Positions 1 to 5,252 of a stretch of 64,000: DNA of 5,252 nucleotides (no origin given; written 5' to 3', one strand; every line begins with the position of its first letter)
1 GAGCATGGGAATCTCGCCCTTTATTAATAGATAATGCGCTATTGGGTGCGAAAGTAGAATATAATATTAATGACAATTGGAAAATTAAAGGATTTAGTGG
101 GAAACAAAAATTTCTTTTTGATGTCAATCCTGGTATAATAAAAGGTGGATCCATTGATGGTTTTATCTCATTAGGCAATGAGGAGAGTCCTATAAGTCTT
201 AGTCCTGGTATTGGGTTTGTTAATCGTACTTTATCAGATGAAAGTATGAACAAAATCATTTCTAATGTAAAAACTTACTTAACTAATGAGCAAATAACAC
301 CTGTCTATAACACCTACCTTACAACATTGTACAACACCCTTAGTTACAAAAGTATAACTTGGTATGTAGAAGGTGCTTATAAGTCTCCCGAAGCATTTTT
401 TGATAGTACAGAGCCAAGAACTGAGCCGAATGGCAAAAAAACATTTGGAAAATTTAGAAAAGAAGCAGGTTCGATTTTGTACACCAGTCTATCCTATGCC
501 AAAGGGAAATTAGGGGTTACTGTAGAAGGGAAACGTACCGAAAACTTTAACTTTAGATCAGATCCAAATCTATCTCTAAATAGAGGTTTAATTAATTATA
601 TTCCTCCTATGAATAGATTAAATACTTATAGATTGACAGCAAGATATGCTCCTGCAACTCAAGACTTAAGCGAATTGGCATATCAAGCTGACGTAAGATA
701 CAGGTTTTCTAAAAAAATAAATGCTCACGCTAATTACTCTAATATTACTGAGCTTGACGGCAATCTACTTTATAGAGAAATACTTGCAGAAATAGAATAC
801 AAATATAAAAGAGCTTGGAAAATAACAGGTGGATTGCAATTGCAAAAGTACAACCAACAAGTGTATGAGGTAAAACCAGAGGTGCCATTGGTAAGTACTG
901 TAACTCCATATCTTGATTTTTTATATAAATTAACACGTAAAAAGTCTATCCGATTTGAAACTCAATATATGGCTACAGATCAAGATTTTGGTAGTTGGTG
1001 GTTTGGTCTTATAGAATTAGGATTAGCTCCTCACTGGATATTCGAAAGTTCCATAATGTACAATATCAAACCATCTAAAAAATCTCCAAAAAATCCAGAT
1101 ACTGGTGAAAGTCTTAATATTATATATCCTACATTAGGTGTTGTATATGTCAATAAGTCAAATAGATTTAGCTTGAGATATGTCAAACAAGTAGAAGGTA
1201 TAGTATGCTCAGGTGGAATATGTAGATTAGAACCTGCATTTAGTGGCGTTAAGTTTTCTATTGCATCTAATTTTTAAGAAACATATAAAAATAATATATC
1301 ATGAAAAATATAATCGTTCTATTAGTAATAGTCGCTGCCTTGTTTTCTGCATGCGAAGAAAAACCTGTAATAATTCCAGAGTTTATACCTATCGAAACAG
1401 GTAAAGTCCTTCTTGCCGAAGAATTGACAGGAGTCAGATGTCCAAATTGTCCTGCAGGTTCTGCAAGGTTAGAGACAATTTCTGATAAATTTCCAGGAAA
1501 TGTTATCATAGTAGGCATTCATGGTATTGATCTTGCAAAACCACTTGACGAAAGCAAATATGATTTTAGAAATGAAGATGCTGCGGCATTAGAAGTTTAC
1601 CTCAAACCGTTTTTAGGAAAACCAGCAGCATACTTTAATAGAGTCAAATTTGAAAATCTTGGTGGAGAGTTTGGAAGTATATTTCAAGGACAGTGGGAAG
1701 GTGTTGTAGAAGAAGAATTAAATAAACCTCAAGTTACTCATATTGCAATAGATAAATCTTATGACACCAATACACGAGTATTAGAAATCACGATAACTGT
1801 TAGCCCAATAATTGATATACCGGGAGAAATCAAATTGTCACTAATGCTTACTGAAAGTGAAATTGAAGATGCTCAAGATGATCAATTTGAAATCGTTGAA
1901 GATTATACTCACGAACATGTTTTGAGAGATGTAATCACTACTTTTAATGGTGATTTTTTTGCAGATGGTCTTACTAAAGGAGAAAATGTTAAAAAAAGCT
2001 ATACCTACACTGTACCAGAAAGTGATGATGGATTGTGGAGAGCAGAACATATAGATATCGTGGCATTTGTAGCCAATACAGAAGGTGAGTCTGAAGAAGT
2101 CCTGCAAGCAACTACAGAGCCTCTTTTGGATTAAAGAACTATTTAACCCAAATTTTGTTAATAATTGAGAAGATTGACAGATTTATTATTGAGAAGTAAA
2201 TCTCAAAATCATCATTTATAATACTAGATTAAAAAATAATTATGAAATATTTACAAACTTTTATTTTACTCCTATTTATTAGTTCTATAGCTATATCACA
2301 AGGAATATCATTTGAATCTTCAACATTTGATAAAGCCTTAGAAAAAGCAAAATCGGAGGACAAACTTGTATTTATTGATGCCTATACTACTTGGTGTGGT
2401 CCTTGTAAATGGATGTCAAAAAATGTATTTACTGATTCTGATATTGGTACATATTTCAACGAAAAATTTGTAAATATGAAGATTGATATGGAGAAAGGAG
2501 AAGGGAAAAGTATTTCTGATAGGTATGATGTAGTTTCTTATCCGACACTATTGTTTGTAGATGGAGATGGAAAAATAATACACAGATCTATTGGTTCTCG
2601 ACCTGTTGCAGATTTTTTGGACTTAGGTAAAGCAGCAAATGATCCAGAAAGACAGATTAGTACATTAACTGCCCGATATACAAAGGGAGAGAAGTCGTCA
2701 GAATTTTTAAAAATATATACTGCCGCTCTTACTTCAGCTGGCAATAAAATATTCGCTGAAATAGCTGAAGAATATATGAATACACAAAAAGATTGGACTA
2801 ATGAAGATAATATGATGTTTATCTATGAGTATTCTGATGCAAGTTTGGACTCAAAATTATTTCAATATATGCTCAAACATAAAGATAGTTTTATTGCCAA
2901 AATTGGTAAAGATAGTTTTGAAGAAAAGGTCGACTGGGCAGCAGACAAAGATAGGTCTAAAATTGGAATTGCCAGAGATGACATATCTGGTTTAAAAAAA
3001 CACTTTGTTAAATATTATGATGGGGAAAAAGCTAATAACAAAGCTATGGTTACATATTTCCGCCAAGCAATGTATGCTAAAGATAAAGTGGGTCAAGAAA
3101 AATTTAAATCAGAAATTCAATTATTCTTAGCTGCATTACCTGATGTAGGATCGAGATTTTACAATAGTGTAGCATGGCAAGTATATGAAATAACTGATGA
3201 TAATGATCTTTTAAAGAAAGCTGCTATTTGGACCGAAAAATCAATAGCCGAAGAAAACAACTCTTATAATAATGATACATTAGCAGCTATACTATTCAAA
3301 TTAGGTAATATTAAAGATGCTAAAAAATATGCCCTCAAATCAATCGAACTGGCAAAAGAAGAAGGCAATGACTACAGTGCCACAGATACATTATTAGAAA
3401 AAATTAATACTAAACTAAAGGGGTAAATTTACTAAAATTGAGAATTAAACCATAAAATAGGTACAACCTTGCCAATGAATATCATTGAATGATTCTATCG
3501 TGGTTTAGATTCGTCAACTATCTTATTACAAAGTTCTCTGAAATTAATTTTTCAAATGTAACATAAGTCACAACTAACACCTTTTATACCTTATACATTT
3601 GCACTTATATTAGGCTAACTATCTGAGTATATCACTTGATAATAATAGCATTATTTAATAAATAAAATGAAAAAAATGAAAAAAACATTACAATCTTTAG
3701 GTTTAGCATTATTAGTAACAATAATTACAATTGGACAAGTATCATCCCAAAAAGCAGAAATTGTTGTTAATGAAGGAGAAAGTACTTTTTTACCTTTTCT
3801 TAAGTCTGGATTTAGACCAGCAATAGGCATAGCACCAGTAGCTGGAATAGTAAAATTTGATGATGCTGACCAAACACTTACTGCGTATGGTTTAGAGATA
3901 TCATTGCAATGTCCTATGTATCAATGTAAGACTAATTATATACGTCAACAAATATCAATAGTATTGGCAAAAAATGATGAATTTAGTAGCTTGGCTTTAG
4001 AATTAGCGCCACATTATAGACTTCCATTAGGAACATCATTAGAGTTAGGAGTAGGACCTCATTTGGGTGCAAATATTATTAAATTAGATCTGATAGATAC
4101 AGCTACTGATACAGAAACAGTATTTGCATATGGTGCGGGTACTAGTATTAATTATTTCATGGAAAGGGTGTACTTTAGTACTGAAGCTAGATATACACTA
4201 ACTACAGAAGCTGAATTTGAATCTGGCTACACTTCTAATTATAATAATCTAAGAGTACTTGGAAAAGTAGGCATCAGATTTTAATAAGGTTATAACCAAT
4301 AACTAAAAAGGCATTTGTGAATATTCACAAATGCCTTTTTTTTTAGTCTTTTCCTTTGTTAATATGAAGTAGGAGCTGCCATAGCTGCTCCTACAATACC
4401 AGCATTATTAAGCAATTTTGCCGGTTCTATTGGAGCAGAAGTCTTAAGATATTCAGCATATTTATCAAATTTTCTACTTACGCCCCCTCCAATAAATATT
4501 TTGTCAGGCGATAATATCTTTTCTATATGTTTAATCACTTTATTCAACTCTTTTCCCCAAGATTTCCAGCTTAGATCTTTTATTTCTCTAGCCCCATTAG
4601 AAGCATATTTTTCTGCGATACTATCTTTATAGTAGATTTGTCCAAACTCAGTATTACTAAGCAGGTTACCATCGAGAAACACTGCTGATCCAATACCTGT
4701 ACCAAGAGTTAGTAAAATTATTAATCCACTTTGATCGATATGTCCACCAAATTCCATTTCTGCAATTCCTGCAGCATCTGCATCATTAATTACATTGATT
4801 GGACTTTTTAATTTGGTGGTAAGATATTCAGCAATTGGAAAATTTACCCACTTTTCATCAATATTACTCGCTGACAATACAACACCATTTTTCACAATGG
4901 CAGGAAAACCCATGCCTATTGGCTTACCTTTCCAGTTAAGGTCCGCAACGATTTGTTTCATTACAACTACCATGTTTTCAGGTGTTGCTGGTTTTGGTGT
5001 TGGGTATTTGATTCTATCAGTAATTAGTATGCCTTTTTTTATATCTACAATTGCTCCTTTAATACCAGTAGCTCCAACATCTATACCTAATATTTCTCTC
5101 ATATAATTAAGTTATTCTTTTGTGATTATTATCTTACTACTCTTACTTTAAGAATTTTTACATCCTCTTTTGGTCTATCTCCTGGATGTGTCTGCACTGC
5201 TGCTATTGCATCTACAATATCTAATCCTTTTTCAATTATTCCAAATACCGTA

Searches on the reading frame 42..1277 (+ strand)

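Call 59: search_protein_families(library=pfam, proteins=[window:42-1277:+], max_evalue=0.001)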
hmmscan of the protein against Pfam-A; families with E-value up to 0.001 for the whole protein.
window:42-1277:+ (411 aa): 1 family
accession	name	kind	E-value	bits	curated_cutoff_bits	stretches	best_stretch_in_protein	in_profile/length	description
PF19494.5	DUF6029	-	1.4e-84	285.2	27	1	1-411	138-538/538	Family of unknown function (DUF6029)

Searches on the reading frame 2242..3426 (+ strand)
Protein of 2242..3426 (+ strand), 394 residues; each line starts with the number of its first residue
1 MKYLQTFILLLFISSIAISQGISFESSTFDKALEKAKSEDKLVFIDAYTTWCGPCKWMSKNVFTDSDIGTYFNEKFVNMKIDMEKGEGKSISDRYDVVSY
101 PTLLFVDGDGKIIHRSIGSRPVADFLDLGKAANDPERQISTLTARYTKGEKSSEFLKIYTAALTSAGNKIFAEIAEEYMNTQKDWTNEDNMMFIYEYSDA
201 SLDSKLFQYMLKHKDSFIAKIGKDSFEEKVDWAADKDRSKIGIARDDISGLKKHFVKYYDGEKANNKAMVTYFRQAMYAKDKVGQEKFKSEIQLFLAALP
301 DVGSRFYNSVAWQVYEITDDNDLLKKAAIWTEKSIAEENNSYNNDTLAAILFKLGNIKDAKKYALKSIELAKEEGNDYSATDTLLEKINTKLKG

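Call 59: search_protein_families(library=pfam, proteins=[window:2242-3426:+], max_evalue=0.001)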
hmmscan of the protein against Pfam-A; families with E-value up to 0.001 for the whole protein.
window:2242-3426:+ (394 aa): 5 families
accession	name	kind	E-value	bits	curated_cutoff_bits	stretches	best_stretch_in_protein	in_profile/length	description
PF13899.12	Thioredoxin_7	-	6.8e-14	52.2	27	1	27-107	4-82/83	Thioredoxin-like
PF00085.26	Thioredoxin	-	3.6e-11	43.4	23.5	1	25-124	6-96/103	Thioredoxin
PF03190.21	Thioredox_DsbH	-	7e-11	42.8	27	1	30-85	27-82/163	Protein of unknown function, DUF255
PF13098.12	Thioredoxin_2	-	3.5e-09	37.4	27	1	36-127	1-102/104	Thioredoxin-like domain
PF12895.13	ANAPC3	-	0.0009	19.9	27.2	0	320-378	1-60/82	Anaphase-promoting complex, cyclosome, subunit 3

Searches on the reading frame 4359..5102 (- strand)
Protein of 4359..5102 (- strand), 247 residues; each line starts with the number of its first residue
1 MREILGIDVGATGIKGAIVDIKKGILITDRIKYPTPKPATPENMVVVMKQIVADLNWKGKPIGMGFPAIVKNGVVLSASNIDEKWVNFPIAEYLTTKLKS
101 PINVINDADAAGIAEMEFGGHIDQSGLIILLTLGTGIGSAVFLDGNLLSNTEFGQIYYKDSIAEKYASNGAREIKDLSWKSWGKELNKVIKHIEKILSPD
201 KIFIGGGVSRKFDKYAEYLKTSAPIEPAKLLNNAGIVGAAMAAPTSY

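Call 59: search_protein_families(library=pfam, proteins=[window:4359-5102:-], max_evalue=0.001)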
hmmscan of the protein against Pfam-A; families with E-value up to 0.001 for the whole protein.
window:4359-5102:- (247 aa): 1 family
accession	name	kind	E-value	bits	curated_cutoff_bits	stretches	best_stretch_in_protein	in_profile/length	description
PF00480.26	ROK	-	2e-27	96.9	22.9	1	5-148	2-145/294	ROK family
